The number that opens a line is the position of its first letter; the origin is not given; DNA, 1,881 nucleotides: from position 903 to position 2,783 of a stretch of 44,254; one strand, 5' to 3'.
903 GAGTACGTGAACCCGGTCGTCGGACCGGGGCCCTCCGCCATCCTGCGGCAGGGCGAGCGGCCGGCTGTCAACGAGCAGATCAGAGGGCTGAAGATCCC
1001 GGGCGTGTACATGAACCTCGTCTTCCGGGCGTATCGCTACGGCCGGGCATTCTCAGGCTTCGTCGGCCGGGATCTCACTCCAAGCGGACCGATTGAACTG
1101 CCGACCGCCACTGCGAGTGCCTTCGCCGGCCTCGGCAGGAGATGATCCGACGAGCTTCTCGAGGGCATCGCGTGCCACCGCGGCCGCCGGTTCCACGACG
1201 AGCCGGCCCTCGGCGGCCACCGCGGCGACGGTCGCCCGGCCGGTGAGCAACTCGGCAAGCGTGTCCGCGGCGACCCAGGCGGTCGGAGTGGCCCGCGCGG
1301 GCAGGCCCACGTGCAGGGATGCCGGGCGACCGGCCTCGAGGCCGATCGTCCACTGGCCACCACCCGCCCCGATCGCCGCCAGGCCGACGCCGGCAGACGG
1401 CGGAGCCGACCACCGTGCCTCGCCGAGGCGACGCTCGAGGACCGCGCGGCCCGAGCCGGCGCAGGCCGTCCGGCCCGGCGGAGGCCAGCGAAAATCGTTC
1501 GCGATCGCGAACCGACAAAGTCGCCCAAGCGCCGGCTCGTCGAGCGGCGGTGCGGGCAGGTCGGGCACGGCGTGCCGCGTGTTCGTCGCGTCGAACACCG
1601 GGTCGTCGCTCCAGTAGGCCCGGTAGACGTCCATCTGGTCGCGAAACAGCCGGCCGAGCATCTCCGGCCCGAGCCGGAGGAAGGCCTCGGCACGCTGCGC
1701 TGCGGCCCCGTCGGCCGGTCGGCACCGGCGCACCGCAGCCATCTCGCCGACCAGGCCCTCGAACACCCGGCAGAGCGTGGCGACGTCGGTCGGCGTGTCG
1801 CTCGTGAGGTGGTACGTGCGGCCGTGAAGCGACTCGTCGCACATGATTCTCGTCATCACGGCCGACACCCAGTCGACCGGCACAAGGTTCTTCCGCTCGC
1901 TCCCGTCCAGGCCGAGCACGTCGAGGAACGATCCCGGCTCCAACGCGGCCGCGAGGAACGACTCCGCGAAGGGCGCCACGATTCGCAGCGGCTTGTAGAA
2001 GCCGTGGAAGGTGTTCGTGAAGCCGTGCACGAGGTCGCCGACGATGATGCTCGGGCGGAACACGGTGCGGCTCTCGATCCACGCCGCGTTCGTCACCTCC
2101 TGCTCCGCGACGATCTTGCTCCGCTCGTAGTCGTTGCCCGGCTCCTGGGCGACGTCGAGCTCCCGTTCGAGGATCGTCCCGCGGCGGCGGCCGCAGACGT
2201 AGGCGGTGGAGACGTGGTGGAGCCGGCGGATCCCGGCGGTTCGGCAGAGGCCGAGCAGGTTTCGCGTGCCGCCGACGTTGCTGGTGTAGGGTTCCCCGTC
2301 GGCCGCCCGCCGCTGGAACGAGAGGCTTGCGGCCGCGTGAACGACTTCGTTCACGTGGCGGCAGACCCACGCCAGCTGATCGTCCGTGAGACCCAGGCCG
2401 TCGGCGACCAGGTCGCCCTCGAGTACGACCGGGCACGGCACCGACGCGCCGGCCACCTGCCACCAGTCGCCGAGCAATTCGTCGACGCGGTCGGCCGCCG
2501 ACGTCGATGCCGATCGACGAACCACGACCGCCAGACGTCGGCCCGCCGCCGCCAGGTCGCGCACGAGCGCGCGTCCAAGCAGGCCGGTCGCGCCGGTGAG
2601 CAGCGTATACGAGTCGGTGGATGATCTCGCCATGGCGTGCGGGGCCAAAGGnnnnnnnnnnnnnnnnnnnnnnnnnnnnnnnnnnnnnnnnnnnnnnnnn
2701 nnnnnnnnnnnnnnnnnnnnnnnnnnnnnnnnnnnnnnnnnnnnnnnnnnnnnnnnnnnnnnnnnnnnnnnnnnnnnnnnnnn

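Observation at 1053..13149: Self-contained reductive lipid cassette: one-polypeptide Pfa/Hgl-like PKS coupled to PPTase, FabL-type trans-ER and an R-domain/SCP2 release enzyme, with a divergent condensation-like acyltransferase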

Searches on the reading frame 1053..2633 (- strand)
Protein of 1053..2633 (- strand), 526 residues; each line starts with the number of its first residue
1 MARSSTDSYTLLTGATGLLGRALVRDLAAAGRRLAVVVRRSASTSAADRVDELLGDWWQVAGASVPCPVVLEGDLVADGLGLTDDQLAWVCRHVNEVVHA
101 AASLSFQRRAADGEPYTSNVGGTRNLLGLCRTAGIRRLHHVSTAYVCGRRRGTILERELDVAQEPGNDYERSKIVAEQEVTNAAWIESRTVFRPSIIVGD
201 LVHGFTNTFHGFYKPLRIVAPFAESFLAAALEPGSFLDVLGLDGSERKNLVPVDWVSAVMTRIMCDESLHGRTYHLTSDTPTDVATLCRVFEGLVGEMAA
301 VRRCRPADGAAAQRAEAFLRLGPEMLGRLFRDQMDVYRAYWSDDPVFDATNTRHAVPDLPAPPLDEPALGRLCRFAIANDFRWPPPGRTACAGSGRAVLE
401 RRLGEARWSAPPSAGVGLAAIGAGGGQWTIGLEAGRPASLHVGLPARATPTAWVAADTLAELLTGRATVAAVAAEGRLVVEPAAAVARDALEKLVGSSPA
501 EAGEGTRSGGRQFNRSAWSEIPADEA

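Call 5: search_protein_families(library=pfam, proteins=[window:1053-2633:-], max_evalue=0.01)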
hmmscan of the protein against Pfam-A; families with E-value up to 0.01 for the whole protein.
window:1053-2633:- (526 aa): 7 families
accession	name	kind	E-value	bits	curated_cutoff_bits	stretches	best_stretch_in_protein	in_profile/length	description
PF07993.18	NAD_binding_4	-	5.4e-38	131.1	20.1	1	12-259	1-257/258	Male sterility protein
PF01370.27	Epimerase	-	3.1e-20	73.1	20.9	1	11-199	2-174/240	NAD dependent epimerase/dehydratase family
PF01073.25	3Beta_HSD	-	3.2e-13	49.8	22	1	12-184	2-161/280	3-beta hydroxysteroid dehydrogenase/isomerase family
PF04321.23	RmlD_sub_bind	-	1.7e-10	40.9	27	1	96-209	54-163/287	RmlD substrate binding domain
PF16363.11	GDP_Man_Dehyd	-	7.6e-10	39.2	27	1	11-182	1-166/332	GDP-mannose 4,6 dehydratase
PF08659.16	KR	-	0.00041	20.8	22.6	1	10-56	3-51/180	KR domain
PF13460.12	NAD_binding_10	-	0.0079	16.5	27.2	0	14-50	1-41/184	NAD(P)H-binding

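Call 6: search_protein_families(library=ncbifam, proteins=[window:1053-2633:-], max_evalue=0.01)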
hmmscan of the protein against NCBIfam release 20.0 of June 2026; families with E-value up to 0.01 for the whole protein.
window:1053-2633:- (526 aa): 22 families
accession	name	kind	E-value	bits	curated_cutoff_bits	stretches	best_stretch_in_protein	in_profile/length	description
NF005539.0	PRK07201.1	equivalog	4.2e-38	131.5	549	1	11-292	4-263/657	SDR family oxidoreductase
TIGR01746.1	Thioester-redct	subfamily_domain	1.1e-28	100.6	213.35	1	10-292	2-278/371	thioester reductase domain-containing protein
NF052578.1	StrlDmthSdmBMthl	equivalog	6.2e-17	62.3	600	2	93-200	64-172/328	sterol demethylase protein SdmB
NF038078.1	NRPS_MxcG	equivalog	2.3e-14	51.6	2300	1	8-207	1083-1284/1442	myxochelin non-ribosomal peptide synthetase MxcG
TIGR03466.1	HpnA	hypoth_equivalog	3.2e-14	52.5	367.65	2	86-200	57-173/327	hopanoid-associated sugar epimerase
NF042422.1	oxyalk_red_OleD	equivalog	3.8e-10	39.7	580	1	86-199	55-170/329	2-alkyl-3-oxoalkanoate reductase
NF042423.1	oxyalk_red_Shew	equivalog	1.4e-09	37.5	580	1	10-199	11-176/331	2-alkyl-3-oxoalkanoate reductase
TIGR01214.1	rmlD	equivalog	2e-08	33.7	224.05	1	11-201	3-154/285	dTDP-4-dehydrorhamnose reductase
TIGR01179.1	galE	equivalog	2e-08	33.4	262.3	1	11-185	3-161/332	UDP-glucose 4-epimerase GalE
NF041592.1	carboxyl_red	equivalog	1.7e-07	29.3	1300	1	10-161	767-925/1160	carboxylic acid reductase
TIGR03443.1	alpha_am_amid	equivalog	4.5e-07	27.6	1030.1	1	5-146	970-1113/1390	L-aminoadipate-semialdehyde dehydrogenase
NF047350.1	aureusi_NRPS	equivalog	1.7e-06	25.2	2500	1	10-179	2030-2196/2373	aureusimine non-ribosomal peptide synthetase AusA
TIGR04180.1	EDH_00030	hypoth_equivalog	9.6e-06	24.9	475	1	11-178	2-154/297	NAD-dependent 4,6-dehydratase LegB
NF058621.1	DiazavRedAvaA7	equivalog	7.4e-05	22.5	400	1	11-49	4-44/304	3-diazoavenalumate denitrifying reductase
TIGR01777.1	yfcH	hypoth_equivalog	0.00019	21.1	207.35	1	11-48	2-39/292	TIGR01777 family oxidoreductase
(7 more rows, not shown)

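Call 8: find_homologous_proteins(query=window:1053-2633:-, max_evalue=0.00001)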
Query window:1053-2633:- (526 aa): 2320 proteins with E <= 0.00001 among 8000 candidates; the best 120 are listed.
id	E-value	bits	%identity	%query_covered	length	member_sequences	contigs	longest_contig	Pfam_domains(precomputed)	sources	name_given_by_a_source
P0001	0.0e+0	1176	100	100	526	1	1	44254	PF04321.24,PF16363.12,PF01073.26,PF07993.19,PF01370.28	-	-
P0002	9.2e-294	993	86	100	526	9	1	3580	PF04321.24,PF16363.12,PF01073.26,PF07993.19,PF01370.28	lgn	-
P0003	4.0e-279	945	83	100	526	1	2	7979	PF04321.24,PF16363.12,PF01073.26,PF07993.19,PF01370.28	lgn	-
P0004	9.3e-264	894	78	100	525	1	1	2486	PF04321.24,PF16363.12,PF01073.26,PF07993.19,PF01370.28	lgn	-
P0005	4.3e-250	849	78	94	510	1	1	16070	PF04321.24,PF16363.12,PF01073.26,PF07993.19,PF01370.28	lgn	-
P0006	5.0e-244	829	77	94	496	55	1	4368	PF04321.24,PF16363.12,PF01073.26,PF07993.19,PF01370.28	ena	-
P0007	4.5e-233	793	78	91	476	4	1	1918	PF01073.26,PF07993.19,PF01370.28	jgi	jgi:nucleoside-diphosphate-sugar epimerase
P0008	1.3e-231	788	69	100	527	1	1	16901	PF04321.24,PF16363.12,PF01073.26,PF07993.19,PF01370.28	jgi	jgi:thioester reductase-like protein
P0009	2.2e-223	761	70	96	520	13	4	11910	PF13530.12,PF04321.24,PF16363.12,PF01073.26,PF07993.19,PF01370.28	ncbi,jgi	jgi:thioester reductase-like protein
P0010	2.9e-210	718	67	93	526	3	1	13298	PF04321.24,PF16363.12,PF01073.26,PF07993.19,PF01370.28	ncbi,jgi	jgi:thioester reductase-like protein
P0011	9.8e-207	706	68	91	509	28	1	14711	PF04321.24,PF16363.12,PF01073.26,PF07993.19,PF01370.28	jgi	jgi:thioester reductase-like protein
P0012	2.4e-206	705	66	94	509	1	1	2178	PF04321.24,PF16363.12,PF01073.26,PF07993.19,PF01370.28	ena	-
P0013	4.1e-206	704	66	94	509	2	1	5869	PF08659.17,PF04321.24,PF16363.12,PF01073.26,PF07993.19,PF01370.28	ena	-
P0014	4.8e-206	704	66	94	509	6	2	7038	PF04321.24,PF16363.12,PF01073.26,PF07993.19,PF01370.28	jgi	jgi:thioester reductase-like protein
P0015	1.4e-205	702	70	89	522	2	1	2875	PF04321.24,PF16363.12,PF01073.26,PF07993.19,PF01370.28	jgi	jgi:thioester reductase-like protein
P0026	4.6e-202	691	64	95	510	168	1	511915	PF04321.24,PF16363.12,PF01073.26,PF07993.19,PF01370.28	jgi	jgi:thioester reductase-like protein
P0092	9.5e-175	601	56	93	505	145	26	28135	PF04321.24,PF16363.12,PF01073.26,PF07993.19,PF01370.28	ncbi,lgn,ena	ncbi:MAG: SDR family oxidoreductase [Pirellulales bacterium]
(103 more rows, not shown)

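Call 9: find_encoding_contigs(protein=P0026, flank=10000, max_places=2)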
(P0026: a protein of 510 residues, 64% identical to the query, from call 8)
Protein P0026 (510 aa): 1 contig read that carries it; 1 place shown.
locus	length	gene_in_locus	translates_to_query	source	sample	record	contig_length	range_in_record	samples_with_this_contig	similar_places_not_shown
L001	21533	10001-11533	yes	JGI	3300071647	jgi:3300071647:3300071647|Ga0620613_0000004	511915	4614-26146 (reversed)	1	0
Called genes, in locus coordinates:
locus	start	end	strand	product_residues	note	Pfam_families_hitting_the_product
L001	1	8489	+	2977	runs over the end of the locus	PF00109:ketoacyl-synt, PF02801:Ketoacyl-synt_C, PF16197:KAsynt_C_assoc (weak), PF00109:ketoacyl-synt, PF00698:Acyl_transf_1, PF00550:PP-binding, PF08659:KR, PF14765:PS-DH, +1 more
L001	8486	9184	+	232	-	PF01648:ACPS (weak)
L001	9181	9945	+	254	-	PF00106:adh_short, PF08659:KR, PF13561:adh_short_C2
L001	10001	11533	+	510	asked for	PF01073:3Beta_HSD, PF01370:Epimerase, PF04321:RmlD_sub_bind (faint), PF07993:NAD_binding_4, PF16363:GDP_Man_Dehyd (weak)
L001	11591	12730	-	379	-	PF00355:Rieske, PF00848:Ring_hydroxyl_A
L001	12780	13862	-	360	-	PF09619:YscW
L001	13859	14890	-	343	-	PF12849:PBP_like_2, PF03466:LysR_substrate (weak), PF12727:PBP_like (weak)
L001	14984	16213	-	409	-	PF01612:DNA_pol_A_exo1, PF00570:HRDC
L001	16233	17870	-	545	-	PF16980:CitMHS_2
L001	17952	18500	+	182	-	-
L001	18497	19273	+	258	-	PF04476:4HFCP_synth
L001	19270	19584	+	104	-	PF09650:PHA_gran_rgn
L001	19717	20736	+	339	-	-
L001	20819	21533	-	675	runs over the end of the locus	-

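Call 10: find_encoding_contigs(protein=P0092, flank=10000, max_places=3)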
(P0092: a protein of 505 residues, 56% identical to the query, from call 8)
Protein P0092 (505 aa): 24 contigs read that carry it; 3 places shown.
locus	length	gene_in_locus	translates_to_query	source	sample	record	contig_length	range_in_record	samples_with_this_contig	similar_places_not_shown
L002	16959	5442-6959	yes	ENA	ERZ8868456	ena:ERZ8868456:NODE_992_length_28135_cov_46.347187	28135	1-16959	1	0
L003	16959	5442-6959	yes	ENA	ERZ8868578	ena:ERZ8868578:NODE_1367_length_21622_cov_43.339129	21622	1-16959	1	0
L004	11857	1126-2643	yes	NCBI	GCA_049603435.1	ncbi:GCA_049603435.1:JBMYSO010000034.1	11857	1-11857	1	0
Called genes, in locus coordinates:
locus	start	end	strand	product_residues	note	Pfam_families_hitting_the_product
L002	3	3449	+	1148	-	?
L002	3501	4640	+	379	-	PF00355:Rieske, PF00848:Ring_hydroxyl_A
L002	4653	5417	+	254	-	PF00106:adh_short, PF08659:KR, PF01370:Epimerase (weak), PF13561:adh_short_C2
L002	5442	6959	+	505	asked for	PF01073:3Beta_HSD, PF01370:Epimerase, PF04321:RmlD_sub_bind, PF07993:NAD_binding_4, PF16363:GDP_Man_Dehyd (weak)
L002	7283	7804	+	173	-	PF04542:Sigma70_r2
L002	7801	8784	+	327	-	-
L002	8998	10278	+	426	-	PF07586:HXXSHH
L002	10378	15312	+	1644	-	PF07635:PSCyt1, PF07626:PSD3, PF07637:PSD5, PF07631:PSD4, PF07627:PSCyt3, PF07624:PSD2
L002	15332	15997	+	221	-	-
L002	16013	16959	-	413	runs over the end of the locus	PF13360:PQQ_2, PF01011:PQQ (faint), PF13570:Beta-prop_ACSF4 (weak)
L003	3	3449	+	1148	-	?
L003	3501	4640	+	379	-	PF00355:Rieske, PF00848:Ring_hydroxyl_A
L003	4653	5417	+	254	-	PF00106:adh_short, PF08659:KR, PF01370:Epimerase (weak), PF13561:adh_short_C2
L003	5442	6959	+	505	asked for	PF01073:3Beta_HSD, PF01370:Epimerase, PF04321:RmlD_sub_bind, PF07993:NAD_binding_4, PF16363:GDP_Man_Dehyd (weak)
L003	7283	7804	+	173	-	PF04542:Sigma70_r2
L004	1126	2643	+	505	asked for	PF01073:3Beta_HSD, PF01370:Epimerase, PF04321:RmlD_sub_bind, PF07993:NAD_binding_4, PF16363:GDP_Man_Dehyd (weak)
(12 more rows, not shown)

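Call 17: find_related_loci(query=A1, collection=genome_contigs, flank=10000)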
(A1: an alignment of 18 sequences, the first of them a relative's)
Query A1 (526 aa) in genome_contigs; peptide patterns used: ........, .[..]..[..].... (x = any residue, [..] = any of these).
501 stretches matched a pattern; 494 encode a relative of the query (tblastn E <= 1e-3); the best 80 are kept; 80 distinct loci.
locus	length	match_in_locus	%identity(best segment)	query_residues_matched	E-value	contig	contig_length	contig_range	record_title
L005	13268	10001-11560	86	7-526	0e+0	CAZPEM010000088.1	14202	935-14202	MAG TPA_asm: uncultured Chitinophagaceae bacterium isolate SRP124364_co1_136 genome assembly, contig: NODE_4547_length_1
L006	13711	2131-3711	75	1-526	0e+0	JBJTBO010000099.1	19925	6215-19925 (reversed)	MAG: Planctomycetaceae bacterium isolate samp_4332_metabat2_13 samp_4332_421101, whole genome shotgun sequence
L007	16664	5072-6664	74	1-526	0e+0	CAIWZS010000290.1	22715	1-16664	MAG: uncultured Planctomycetaceae bacterium isolate LaPlata_bin-2267 genome assembly, contig: bin-2267:290/553, whole ge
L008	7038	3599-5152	64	5-516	0e+0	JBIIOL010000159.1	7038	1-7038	MAG: Pirellulales bacterium isolate ME2002-10-08pf_3300042317_group1_bin47 Rohwer_bin1734_scaffold_7999_c1, whole genome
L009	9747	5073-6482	70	6-472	0e+0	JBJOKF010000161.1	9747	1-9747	MAG: Planctomycetota bacterium isolate stroublescreek_2019_sw_WHONDRS-S19S_0089_B_bin.80 scaffold_666921, whole genome s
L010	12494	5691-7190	65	6-503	0e+0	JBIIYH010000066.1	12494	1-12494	MAG: Pirellulales bacterium isolate ME2005-09-19_3300034101_group2_bin164 Rohwer_bin1690_scaffold_1816_c2, whole genome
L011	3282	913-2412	66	6-503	0e+0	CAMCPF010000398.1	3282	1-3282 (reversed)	MAG: Candidatus Kuenenia stuttgartiensis isolate MiE-22jul19-175 genome assembly, contig: MiE-22jul19-C28272, whole geno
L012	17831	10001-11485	66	5-496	0e+0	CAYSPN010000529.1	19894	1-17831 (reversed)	MAG TPA_asm: uncultured Candidatus Kuenenia sp. isolate binchicken_co255_45 genome assembly, contig: k141_1183454, whole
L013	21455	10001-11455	66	4-488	0e+0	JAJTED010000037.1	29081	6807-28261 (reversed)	MAG: Planctomycetaceae bacterium isolate 49628_E33.1 Sample_49628_scaffold_1647, whole genome shotgun sequence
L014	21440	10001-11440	67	5-481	0e+0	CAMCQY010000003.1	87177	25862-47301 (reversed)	MAG: Candidatus Kuenenia stuttgartiensis isolate MiE-14oct19-235 genome assembly, contig: MiE-14oct19-C225, whole genome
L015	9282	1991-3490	66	6-503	0e+0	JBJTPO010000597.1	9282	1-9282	MAG: Planctomycetota bacterium isolate samp_4449_concoct_1573 samp_4449_1835479, whole genome shotgun sequence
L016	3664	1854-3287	68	7-481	0e+0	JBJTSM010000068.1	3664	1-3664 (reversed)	MAG: Planctomycetia bacterium isolate samp_4447_metabat2_46 samp_4447_102655, whole genome shotgun sequence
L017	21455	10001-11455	65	4-488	0e+0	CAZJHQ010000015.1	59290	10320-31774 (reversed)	MAG TPA_asm: uncultured Candidatus Kuenenia sp. isolate binchicken_co393_75 genome assembly, contig: NODE_210_length_592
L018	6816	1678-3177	63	6-503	0e+0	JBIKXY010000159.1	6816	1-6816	MAG: Pirellulales bacterium isolate ME2015-10-06_3300042338_group6_bin114 Rohwer_bin1715_scaffold_5820_c1, whole genome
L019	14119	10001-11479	65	5-494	0e+0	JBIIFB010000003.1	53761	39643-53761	MAG: Pirellulales bacterium isolate ME2001-04-10pf_3300042886_group1_bin5 Rohwer_bin1730_scaffold_66_c1, whole genome sh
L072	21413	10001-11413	45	8-485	1e-121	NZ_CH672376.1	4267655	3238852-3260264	Blastopirellula marina DSM 3645 scf_1099463000751, whole genome shotgun sequence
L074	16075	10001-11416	44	8-480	4e-119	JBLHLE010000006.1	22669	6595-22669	MAG: Pirellulaceae bacterium isolate 3300054698_131 Ga0535670_0003426, whole genome shotgun sequence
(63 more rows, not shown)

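Call 28: predict_structure(alignment_id=A1)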
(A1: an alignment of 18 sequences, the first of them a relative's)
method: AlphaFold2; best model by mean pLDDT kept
length: 526 residues; sequences in the alignment: 18
mean_pLDDT: 82.5   pTM: 0.86
mean pLDDT of the five models: 82.5, 82.3, 80.4, 77.8, 77.2
residues with pLDDT >= 90: 240; 70-90: 186; 50-70: 68; < 50: 32
segments of 3 or more residues with pLDDT < 50: 1-4, 502-526
pLDDT, mean of each block of 10 residues (from residue 1): 60 93 94 95 91 89 92 95 97 95 82 92 96 94 68 83 67 90 87 87 71 76 72 72 85 94 93 91 89 87 71 64 65 67 85 94 92 88 74 84 94 91 95 92 92 93 91 89 79 75 38 34 29
secondary structure, 60 per line:
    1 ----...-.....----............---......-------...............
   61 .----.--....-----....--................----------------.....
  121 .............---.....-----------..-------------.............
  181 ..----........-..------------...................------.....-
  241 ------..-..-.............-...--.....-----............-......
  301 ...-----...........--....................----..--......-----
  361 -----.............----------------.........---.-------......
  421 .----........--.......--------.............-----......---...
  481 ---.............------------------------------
elements in order: E9-13 H18-29 E33-38 H46-61 E69-72 H78-81 H84-93 E94-99 H116-133 E137-141 H168-182 E187-194 H210-228 H235-239 H253-265 E272-276 H284-293 H295-303 H309-319 H322-341 H350-355 H366-378 H395-403 E415-421 E426-433 E436-442 E451-455 H456-463 H469-474 E478-480 H484-496

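Call 31: search_solved_structures(query=window:1056-2633:-, max_evalue=0.001)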
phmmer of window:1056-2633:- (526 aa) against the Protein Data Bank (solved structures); distinct sequences matched with E-value up to 0.001: 5.
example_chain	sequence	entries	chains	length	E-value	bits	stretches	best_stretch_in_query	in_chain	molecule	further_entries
8v1x_A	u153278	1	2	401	7.2e-15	58.1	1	9-285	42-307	Type I polyketide synthase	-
4u7w_A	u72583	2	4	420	4.1e-13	52.4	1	10-278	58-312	MxaA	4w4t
3wj7_A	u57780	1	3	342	1.1e-06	31.2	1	7-183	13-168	Putative oxidoreductase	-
4id9_A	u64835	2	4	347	0.0002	23.7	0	89-179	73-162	SHORT-CHAIN DEHYDROGENASE/REDUCTASE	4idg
7eoz_A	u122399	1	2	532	0.0006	22.1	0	42-159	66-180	Fatty acyl-CoA reductase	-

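Call 32: fold_search(model_id=the predicted structure, library=pdb)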
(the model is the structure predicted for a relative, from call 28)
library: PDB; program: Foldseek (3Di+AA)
matches with E <= 10: 1967; with E <= 0.001: 1550
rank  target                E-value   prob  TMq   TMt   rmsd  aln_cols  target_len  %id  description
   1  4w4t_B                8.2e-19  1.00  0.52  0.68   6.1       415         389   21  The crystal structure of the terminal R domain from the myxalamid PKS-NRPS biosynthetic pathway (released 2015-08-12)
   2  4u7w_A                2.5e-18  1.00  0.53  0.69   5.9       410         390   22  The crystal structure of the terminal R domain from the myxalamid PKS-NRPS biosynthetic pathway (released 2015-08-12)
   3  4w4t_A                3.3e-18  1.00  0.52  0.68   6.0       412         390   21  The crystal structure of the terminal R domain from the myxalamid PKS-NRPS biosynthetic pathway (released 2015-08-12)
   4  4u7w_B                7.5e-18  1.00  0.53  0.68   7.1       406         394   23  The crystal structure of the terminal R domain from the myxalamid PKS-NRPS biosynthetic pathway (released 2015-08-12)
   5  8v1x_A                2.9e-17  1.00  0.51  0.68   6.5       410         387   24  Crystal structure of polyketide synthase (PKS) thioreductase domain from Streptomyces coelicolor (released 2024-11-27)
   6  8v1x_B                3.1e-16  1.00  0.51  0.66   6.6       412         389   24  Crystal structure of polyketide synthase (PKS) thioreductase domain from Streptomyces coelicolor (released 2024-11-27)
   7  6vtj                  4.6e-16  1.00  0.49  0.54   7.5       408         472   18  Structure of a thiolation-reductase di-domain from an archaeal non-ribosomal peptide synthetase (released 2020-02-26)
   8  5msu_C                3.1e-14  1.00  0.52  0.61   7.2       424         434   23  Structure of the R domain of carboxylic acid reductase (CAR) from Mycobacterium marinum in complex with NADP, P21 form (released 2017-07-05)
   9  5msu_B                4.3e-14  1.00  0.50  0.56   7.5       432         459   23  Structure of the R domain of carboxylic acid reductase (CAR) from Mycobacterium marinum in complex with NADP, P21 form (released 2017-07-05)
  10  4dqv                  4.8e-14  1.00  0.45  0.54   8.5       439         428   21  Crystal structure of reductase (R) domain of non-ribosomal peptide synthetase from Mycobacterium tuberculosis (released 2012-06-20)
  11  6vtz                  6.3e-14  1.00  0.47  0.64   8.8       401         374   16  Structure of a thiolation-reductase di-domain from an archaeal non-ribosomal peptide synthetase (released 2020-02-26)
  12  5msu_A                7.1e-14  1.00  0.51  0.60   7.4       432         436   23  Structure of the R domain of carboxylic acid reductase (CAR) from Mycobacterium marinum in complex with NADP, P21 form (released 2017-07-05)
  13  5msv_C                7.5e-14  1.00  0.48  0.49   7.4       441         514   20  Structure of the phosphopantetheine modified PCP-R didomain of carboxylic acid reductase (CAR) in complex with NADP (released 2017-07-05)
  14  5msv_B                7.5e-14  1.00  0.48  0.49   7.4       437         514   20  Structure of the phosphopantetheine modified PCP-R didomain of carboxylic acid reductase (CAR) in complex with NADP (released 2017-07-05)
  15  5msv_D                8.8e-14  1.00  0.48  0.49   7.4       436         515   20  Structure of the phosphopantetheine modified PCP-R didomain of carboxylic acid reductase (CAR) in complex with NADP (released 2017-07-05)
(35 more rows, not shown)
